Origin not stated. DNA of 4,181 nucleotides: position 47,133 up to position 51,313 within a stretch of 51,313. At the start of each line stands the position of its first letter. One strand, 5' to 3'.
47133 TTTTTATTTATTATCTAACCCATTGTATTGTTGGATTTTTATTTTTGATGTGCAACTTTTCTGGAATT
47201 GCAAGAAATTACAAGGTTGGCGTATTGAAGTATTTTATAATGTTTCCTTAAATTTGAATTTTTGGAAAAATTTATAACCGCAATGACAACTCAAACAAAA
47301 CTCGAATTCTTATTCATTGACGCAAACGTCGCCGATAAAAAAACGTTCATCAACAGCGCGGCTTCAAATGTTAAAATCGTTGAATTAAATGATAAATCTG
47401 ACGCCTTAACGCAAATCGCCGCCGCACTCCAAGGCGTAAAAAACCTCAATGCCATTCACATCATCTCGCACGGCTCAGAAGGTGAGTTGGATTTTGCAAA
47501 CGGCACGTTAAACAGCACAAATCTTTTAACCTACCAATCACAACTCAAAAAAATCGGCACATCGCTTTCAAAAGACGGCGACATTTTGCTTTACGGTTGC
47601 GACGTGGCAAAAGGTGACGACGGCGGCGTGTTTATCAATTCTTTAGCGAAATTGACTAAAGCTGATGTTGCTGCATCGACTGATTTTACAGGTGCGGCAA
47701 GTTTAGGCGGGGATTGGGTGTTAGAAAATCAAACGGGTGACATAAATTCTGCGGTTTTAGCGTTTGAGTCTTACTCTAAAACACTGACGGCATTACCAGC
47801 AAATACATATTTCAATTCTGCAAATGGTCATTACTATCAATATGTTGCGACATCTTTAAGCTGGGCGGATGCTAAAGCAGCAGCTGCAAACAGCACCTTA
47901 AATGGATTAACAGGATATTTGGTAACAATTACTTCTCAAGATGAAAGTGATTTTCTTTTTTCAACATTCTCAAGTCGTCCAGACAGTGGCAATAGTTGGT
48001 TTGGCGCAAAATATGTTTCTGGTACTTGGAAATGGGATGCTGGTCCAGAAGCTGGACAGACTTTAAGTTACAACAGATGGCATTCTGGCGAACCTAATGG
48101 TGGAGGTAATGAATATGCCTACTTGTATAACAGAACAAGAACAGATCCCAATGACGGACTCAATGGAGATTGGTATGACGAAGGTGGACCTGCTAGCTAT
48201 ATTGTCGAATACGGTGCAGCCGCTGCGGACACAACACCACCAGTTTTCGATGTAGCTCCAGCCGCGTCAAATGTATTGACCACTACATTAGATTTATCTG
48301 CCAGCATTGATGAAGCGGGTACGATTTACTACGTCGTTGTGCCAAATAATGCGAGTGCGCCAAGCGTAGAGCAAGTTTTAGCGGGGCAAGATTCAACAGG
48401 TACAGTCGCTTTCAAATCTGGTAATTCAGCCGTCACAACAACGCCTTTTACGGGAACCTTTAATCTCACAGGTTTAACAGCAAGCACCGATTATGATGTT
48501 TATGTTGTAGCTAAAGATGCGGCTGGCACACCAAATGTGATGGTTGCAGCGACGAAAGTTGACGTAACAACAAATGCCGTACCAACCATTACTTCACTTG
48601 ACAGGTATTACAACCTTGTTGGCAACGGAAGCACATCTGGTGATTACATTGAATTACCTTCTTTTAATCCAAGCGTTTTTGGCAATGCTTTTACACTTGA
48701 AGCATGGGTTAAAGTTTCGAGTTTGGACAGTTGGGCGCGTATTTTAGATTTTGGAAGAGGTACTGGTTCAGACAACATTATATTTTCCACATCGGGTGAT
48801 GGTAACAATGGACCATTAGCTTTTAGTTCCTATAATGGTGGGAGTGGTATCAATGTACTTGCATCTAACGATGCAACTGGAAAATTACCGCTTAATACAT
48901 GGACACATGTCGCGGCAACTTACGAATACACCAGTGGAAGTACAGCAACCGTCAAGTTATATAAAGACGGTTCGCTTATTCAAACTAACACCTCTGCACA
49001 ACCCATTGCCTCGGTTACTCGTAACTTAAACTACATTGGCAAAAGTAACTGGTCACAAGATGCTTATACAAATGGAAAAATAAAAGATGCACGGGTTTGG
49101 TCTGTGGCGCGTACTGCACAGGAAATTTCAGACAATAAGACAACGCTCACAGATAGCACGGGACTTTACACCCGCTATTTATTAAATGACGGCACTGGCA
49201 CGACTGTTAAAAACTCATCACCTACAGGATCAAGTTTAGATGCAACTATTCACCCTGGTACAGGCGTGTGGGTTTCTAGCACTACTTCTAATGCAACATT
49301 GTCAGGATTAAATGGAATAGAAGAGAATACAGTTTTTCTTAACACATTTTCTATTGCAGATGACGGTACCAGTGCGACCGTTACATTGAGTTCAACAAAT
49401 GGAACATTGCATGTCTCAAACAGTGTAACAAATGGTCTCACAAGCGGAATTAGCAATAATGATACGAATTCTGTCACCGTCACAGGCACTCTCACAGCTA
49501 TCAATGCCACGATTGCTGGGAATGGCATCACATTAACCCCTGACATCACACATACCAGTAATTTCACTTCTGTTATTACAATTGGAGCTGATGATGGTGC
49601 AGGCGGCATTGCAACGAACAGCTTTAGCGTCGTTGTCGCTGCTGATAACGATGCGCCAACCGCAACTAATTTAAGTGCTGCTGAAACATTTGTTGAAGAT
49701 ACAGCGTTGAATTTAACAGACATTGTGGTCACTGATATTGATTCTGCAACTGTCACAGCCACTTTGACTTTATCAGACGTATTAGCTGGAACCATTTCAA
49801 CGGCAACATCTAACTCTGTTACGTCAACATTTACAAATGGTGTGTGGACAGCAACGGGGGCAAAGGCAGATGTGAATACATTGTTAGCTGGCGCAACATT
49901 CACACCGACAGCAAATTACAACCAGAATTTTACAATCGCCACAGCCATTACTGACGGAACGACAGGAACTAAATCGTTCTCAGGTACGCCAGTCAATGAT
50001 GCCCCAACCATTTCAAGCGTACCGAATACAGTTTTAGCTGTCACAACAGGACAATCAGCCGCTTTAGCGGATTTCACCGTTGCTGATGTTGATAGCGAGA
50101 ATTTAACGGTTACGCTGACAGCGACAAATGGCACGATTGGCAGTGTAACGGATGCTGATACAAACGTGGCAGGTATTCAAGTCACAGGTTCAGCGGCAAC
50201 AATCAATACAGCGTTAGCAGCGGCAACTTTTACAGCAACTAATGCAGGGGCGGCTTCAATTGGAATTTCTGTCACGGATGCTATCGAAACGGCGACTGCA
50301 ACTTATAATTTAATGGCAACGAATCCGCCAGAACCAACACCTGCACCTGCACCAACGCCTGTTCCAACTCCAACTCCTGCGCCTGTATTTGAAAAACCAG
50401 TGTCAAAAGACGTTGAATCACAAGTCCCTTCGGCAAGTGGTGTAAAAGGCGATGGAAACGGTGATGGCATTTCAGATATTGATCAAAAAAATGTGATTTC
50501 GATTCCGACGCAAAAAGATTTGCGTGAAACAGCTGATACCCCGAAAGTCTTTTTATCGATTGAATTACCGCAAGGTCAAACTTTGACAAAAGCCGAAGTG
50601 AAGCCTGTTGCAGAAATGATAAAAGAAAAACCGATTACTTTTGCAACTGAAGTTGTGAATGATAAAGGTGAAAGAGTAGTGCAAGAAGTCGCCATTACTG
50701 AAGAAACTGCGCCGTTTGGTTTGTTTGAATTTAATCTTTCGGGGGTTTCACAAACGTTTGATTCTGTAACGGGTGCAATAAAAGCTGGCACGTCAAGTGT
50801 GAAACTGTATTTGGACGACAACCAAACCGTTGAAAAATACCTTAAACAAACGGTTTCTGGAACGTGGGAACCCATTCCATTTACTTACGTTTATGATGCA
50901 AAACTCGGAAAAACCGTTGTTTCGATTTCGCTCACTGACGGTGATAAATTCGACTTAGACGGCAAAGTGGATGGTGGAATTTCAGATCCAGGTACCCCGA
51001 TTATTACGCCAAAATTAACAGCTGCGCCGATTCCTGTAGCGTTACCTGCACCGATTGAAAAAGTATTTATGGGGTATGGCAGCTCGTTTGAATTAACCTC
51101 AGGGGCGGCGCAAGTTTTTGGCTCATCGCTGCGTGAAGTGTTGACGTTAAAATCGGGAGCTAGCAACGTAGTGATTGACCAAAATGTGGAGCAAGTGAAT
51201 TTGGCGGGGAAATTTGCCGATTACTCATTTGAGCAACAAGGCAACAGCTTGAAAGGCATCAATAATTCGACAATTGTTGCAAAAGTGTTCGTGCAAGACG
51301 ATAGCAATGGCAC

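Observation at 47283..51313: Giant lectin-rich surface protein gene that the ORF track does not show (ORF runs off the window)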

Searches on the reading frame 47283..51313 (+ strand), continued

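Call 23: search_protein_families(library=pfam, proteins=[L001:2-2224:+, P0002, P0003, P0006, P0005, P0015], max_evalue=0.01)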
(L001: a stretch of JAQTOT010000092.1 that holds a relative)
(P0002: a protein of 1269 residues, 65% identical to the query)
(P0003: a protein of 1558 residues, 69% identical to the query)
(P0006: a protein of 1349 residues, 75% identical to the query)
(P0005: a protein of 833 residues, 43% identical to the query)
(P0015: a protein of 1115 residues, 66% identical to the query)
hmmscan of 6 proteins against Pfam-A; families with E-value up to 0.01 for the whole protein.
L001:2-2224:+ (740 aa): 0 families

P0002 (1269 aa): 1 family
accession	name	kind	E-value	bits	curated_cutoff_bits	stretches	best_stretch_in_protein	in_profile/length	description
PF14252.11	DUF4347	-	1.9e-53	181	24.6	1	33-194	2-163/164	Domain of unknown function (DUF4347)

P0003 (1558 aa): 3 families
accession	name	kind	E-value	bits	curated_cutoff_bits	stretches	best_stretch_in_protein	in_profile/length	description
PF14252.11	DUF4347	-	5.2e-52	176.3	24.6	1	9-157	2-150/164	Domain of unknown function (DUF4347)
PF00353.25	HemolysinCabind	-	1.4e-05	25.4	23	1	1446-1479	2-35/36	RTX calcium-binding nonapeptide repeat (4 copies)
PF19077.6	Big_13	-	0.0028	18.6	27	1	536-573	57-94/102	Bacterial Ig-like domain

P0006 (1349 aa): 5 families
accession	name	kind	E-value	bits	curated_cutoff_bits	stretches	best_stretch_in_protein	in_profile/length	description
PF14252.11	DUF4347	-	7.9e-54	182.3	24.6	1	9-165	2-162/164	Domain of unknown function (DUF4347)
PF13517.12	FG-GAP_3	-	3.3e-22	79.3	26.9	2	239-298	1-60/61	FG-GAP-like repeat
PF01839.29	FG-GAP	-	2.8e-09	37.1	22.1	2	282-302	3-23/37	FG-GAP repeat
PF19077.6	Big_13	-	9.7e-08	32.9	27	2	313-421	3-102/102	Bacterial Ig-like domain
PF00353.25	HemolysinCabind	-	4.6e-05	23.7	23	1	1237-1270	2-35/36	RTX calcium-binding nonapeptide repeat (4 copies)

P0005 (833 aa): 2 families
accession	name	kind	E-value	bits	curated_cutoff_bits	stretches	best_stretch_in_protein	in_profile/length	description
PF14252.11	DUF4347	-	9.6e-50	169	24.6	1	76-220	1-149/164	Domain of unknown function (DUF4347)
PF00041.27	fn3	-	5.6e-05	23.7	25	0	469-504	39-73/84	Fibronectin type III domain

P0015 (1115 aa): 2 families
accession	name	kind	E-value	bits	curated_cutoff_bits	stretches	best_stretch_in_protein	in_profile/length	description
PF14252.11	DUF4347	-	2.7e-55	187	24.6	1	11-162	1-153/164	Domain of unknown function (DUF4347)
PF13205.12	Big_5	-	1.8e-09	38.7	23.6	1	1017-1109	1-83/105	Bacterial Ig-like domain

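Call 24: search_protein_families(library=ncbifam, proteins=[L001:2-2224:+, P0002, P0003, P0006, P0005, P0015], max_evalue=0.01)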
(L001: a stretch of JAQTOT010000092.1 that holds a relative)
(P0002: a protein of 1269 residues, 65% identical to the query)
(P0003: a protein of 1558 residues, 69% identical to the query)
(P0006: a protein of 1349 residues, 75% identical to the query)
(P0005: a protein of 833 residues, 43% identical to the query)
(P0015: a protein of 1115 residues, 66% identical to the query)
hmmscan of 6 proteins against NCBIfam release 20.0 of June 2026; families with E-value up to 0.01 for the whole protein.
L001:2-2224:+ (740 aa): 1 family
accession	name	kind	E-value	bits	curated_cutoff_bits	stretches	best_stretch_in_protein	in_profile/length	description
NF041766.1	choice_anch_U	domain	3.1e-09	37.5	32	1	403-479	18-91/92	choice-of-anchor U domain-containing protein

P0002 (1269 aa): 1 family
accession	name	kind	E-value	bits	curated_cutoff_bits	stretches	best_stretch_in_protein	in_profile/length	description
NF041766.1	choice_anch_U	domain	1.3e-10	42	32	1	912-1007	8-91/92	choice-of-anchor U domain-containing protein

P0003 (1558 aa): 2 families
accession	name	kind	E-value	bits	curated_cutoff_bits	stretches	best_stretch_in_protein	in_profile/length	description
NF041766.1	choice_anch_U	domain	3.3e-19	69.5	32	1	1159-1255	2-92/92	choice-of-anchor U domain-containing protein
NF012211.1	tand_rpt_95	domain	0.00074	19.4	90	2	770-829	36-94/98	tandem-95 repeat protein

P0006 (1349 aa): 2 families
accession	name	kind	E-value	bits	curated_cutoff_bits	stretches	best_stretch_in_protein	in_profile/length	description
NF041766.1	choice_anch_U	domain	2.7e-19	69.8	32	1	950-1045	2-91/92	choice-of-anchor U domain-containing protein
NF035945.1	Zn_serralysin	subfamily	4.7e-10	39.2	500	1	1237-1341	333-456/462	serralysin family metalloprotease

P0005 (833 aa): 0 families

P0015 (1115 aa): 0 families

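Call 42: find_encoding_contigs(protein=P0002, flank=10000, max_places=4)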
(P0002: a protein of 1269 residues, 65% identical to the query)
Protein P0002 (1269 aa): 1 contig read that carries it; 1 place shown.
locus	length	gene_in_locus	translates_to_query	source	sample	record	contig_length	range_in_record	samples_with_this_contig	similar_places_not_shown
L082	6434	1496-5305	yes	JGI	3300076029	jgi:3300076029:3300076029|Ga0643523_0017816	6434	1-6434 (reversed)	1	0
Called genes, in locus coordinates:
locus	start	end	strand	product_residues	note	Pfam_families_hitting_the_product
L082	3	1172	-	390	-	?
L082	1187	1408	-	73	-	-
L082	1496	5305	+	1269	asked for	PF14252:DUF4347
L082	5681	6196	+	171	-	PF07977:FabA, PF22818:ApeI-like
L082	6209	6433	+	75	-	?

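Call 59: find_encoding_contigs(protein=P0009, flank=10000, max_places=2)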
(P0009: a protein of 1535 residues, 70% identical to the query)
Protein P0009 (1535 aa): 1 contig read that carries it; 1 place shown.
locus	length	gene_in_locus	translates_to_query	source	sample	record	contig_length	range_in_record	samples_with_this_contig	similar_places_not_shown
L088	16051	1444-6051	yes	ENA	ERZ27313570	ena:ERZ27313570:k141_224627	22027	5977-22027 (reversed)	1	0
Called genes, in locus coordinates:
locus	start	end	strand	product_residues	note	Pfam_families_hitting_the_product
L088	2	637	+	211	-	?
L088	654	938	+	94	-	PF03683:UPF0175, PF24001:DUF7317 (weak)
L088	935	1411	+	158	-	PF11848:DUF3368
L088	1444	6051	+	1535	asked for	PF14252:DUF4347, PF00353:HemolysinCabind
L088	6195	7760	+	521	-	PF20142:Scaffold, PF03734:YkuD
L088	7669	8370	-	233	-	PF18912:DZR_2, PF00156:Pribosyltran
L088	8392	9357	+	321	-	PF04055:Radical_SAM, PF06968:BATS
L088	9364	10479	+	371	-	PF00155:Aminotran_1_2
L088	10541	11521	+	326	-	PF00145:DNA_methylase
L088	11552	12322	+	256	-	PF13085:Fer2_3, PF13183:Fer4_8, PF13237:Fer4_10, PF13534:Fer4_17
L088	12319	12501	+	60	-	PF03937:Sdh5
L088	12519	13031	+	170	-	PF00581:Rhodanese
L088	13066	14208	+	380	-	PF01883:FeS_assembly_P, PF00142:Fer4_NifH (faint), PF01656:CbiA, PF09140:MipZ, PF10609:ParA, PF13614:AAA_31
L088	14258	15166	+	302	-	PF04381:RdgC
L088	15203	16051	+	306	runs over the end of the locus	PF01063:Aminotran_4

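Call 60: find_encoding_contigs(protein=P0058, flank=10000, max_places=2)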
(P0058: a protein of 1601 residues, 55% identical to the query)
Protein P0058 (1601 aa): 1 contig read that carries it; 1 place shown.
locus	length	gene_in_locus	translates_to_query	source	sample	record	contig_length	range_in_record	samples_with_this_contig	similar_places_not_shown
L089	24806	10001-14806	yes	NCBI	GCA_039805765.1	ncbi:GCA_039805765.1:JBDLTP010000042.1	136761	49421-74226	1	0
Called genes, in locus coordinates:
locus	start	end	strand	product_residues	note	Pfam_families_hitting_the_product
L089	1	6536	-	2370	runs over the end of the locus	PF05860:TPS, PF18676:MBG_2, PF18657:YDG (weak)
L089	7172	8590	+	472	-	PF00353:HemolysinCabind (weak)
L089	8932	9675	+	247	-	-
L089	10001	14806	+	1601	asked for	PF14252:DUF4347, PF17164:DUF5122, PF00353:HemolysinCabind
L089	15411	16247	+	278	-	PF02272:DHHA1 (weak)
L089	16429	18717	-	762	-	PF00390:malic, PF03949:Malic_M, PF01515:PTA_PTB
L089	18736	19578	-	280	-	-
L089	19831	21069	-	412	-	-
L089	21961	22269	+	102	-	PF00216:Bac_DNA_binding, PF18291:HU-HIG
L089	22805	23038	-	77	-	-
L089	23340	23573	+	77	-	-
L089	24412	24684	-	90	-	-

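Call 74: find_encoding_contigs(protein=P0062, flank=10000, max_places=2)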
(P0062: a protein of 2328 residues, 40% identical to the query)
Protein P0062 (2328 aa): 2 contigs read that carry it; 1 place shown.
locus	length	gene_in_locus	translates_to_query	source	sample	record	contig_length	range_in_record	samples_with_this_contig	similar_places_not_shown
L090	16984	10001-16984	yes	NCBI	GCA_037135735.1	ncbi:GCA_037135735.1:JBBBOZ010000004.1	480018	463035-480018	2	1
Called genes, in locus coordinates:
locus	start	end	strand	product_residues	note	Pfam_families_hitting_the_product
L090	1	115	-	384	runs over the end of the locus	PF02776:TPP_enzyme_N, PF02775:TPP_enzyme_C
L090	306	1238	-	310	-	PF13714:PEP_mutase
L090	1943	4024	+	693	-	PF13226:DUF4034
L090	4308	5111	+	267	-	PF25917:BSH_RND (weak), PF25973:BSH_CzcB (weak)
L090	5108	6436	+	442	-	PF25973:BSH_CzcB (faint)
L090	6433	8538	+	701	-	PF02163:Peptidase_M50, PF25919:BSH_CusB (faint), PF25973:BSH_CzcB (weak)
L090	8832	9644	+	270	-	PF07484:Collar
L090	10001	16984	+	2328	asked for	PF14252:DUF4347, PF05345:He_PIG, PF05345:He_PIG, PF05345:He_PIG, PF05345:He_PIG, PF05345:He_PIG, PF05345:He_PIG, PF05345:He_PIG, +15 more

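Call 78: search_protein_families(library=pfam, proteins=[P0013, P0037, P0061, P0056], max_evalue=0.001)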
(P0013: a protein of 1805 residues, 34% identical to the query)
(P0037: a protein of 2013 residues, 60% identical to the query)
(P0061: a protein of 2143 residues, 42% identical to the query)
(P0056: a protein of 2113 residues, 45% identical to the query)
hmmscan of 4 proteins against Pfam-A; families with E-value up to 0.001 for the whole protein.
P0013 (1805 aa): 7 families
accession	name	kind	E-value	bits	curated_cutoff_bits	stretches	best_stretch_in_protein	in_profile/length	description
PF17892.7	Cadherin_5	-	1.3e-69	230.6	26.5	4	1309-1405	1-98/98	Cadherin-like domain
PF17963.7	Big_9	-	7.2e-65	216.3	23.6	4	1500-1588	1-89/89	Bacterial Ig domain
PF17803.7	Cadherin_4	-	6.4e-61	203.2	25.1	6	1491-1557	2-71/71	Bacterial cadherin-like domain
PF14252.11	DUF4347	-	1.9e-54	184.3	24.6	1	67-236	1-164/164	Domain of unknown function (DUF4347)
PF13385.13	Laminin_G_3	-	7e-24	85.1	27.6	2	335-503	4-149/151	Concanavalin A-like lectin/glucanases superfamily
PF00028.23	Cadherin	-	2.1e-10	41.3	28.8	1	1099-1183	4-92/93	Cadherin domain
PF00354.24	Pentaxin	-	1.3e-09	38.5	25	1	959-1038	86-165/194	Pentaxin family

P0037 (2013 aa): 5 families
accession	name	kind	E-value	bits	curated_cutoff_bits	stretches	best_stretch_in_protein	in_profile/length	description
PF13517.12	FG-GAP_3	-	6.6e-61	203.2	26.9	6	1481-1540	1-60/61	FG-GAP-like repeat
PF14252.11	DUF4347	-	6.8e-61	205.2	24.6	1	14-177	1-164/164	Domain of unknown function (DUF4347)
PF01839.29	FG-GAP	-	6.6e-27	93.3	22.1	3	1376-1404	3-35/37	FG-GAP repeat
PF00353.25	HemolysinCabind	-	1.5e-18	66.9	23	4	656-691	1-36/36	RTX calcium-binding nonapeptide repeat (4 copies)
PF00404.24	Dockerin_1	-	4.3e-05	24.1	22.9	0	790-817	22-51/57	Dockerin type I domain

P0061 (2143 aa): 2 families
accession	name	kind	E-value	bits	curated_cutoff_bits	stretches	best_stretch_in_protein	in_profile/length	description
PF14252.11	DUF4347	-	7.6e-44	149.8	24.6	1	81-244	1-164/164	Domain of unknown function (DUF4347)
PF05345.18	He_PIG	-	7.1e-10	39.6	24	1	1977-2066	7-95/96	Putative Ig domain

P0056 (2113 aa): 3 families
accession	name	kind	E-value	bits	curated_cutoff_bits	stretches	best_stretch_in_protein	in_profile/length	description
PF14252.11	DUF4347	-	9.3e-47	159.3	24.6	1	49-212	1-164/164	Domain of unknown function (DUF4347)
PF05345.18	He_PIG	-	1.7e-08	35.2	24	1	1948-2036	8-95/96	Putative Ig domain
PF18957.6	RibLong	-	0.00015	23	27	0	1971-2036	28-92/93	Long Rib domain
